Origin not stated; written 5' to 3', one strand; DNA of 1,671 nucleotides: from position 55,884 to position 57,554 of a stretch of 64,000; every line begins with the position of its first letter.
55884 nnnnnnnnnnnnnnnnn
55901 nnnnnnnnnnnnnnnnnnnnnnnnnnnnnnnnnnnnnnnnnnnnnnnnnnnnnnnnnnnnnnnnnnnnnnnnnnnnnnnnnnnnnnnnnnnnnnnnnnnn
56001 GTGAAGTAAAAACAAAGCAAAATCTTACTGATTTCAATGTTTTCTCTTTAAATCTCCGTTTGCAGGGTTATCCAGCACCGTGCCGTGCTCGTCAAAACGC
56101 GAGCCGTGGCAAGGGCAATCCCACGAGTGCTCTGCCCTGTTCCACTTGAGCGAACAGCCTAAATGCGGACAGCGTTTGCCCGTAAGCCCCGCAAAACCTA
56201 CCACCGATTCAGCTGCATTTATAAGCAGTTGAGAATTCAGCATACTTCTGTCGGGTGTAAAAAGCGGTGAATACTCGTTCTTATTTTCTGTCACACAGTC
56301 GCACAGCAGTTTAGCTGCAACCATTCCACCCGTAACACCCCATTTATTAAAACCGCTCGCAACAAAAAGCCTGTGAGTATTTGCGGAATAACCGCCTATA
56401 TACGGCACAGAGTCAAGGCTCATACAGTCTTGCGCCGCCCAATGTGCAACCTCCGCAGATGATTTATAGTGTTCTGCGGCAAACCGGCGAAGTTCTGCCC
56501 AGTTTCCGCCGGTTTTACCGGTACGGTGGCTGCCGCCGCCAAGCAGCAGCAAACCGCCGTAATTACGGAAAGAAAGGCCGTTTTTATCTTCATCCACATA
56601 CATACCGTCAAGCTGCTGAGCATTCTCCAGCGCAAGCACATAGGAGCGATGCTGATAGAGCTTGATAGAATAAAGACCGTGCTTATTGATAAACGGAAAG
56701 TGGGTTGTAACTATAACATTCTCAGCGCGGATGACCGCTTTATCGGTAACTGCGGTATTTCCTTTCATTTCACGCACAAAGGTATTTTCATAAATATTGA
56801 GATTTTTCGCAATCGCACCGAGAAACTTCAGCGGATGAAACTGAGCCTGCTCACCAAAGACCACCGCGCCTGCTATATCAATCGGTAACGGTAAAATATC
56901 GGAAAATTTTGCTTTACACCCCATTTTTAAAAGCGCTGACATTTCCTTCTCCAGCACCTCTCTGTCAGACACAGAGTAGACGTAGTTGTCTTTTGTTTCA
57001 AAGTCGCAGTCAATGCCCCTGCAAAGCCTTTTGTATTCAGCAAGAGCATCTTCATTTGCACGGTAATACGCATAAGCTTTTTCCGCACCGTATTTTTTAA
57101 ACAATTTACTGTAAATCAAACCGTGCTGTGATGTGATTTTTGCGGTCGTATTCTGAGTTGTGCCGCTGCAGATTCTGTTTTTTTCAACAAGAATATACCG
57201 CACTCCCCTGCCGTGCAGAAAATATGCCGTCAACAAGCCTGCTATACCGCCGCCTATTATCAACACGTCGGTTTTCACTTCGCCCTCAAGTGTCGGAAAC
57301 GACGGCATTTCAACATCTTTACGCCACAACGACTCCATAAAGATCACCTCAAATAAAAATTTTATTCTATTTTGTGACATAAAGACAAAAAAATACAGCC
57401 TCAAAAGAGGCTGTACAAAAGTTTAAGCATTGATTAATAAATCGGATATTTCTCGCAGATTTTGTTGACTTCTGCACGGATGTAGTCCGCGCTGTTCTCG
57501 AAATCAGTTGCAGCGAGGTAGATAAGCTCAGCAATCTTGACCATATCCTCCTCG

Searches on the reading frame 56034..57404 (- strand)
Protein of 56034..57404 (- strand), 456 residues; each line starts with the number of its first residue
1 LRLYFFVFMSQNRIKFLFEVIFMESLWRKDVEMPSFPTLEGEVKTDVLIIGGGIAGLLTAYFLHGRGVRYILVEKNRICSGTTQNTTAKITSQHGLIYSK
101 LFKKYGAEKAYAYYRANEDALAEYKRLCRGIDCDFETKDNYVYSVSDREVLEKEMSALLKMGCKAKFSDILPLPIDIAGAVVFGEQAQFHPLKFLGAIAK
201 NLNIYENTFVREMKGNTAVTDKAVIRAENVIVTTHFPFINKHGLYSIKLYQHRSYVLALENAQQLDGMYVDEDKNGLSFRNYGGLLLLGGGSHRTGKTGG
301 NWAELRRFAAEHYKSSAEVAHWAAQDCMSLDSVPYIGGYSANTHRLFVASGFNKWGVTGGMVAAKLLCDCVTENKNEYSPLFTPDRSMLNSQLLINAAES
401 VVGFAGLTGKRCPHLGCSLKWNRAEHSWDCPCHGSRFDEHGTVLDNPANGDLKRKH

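Call 88: search_protein_families(library=pfam, proteins=[window:56034-57404:-], max_evalue=0.001)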
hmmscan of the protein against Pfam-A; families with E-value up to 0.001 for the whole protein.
window:56034-57404:- (456 aa): 6 families
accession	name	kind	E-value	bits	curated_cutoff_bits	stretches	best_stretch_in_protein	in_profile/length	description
PF01266.30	DAO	-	1.4e-40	140.4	27.9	1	46-369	1-352/353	FAD dependent oxidoreductase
PF00355.32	Rieske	-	1.2e-08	35.1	20.3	1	409-453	40-85/88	Rieske [2Fe-2S] domain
PF01494.25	FAD_binding_3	-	1.8e-08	34.4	22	1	44-145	1-97/349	FAD binding domain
PF13450.12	NAD_binding_8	-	2.6e-07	31.2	21.9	1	49-88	1-40/68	NAD(P)-binding Rossmann-like domain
PF00890.30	FAD_binding_2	-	7.5e-07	29.1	20.4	1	46-84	1-39/414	FAD binding domain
PF07992.20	Pyr_redox_2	-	0.00085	19.3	26.1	0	46-85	2-41/291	Pyridine nucleotide-disulphide oxidoreductase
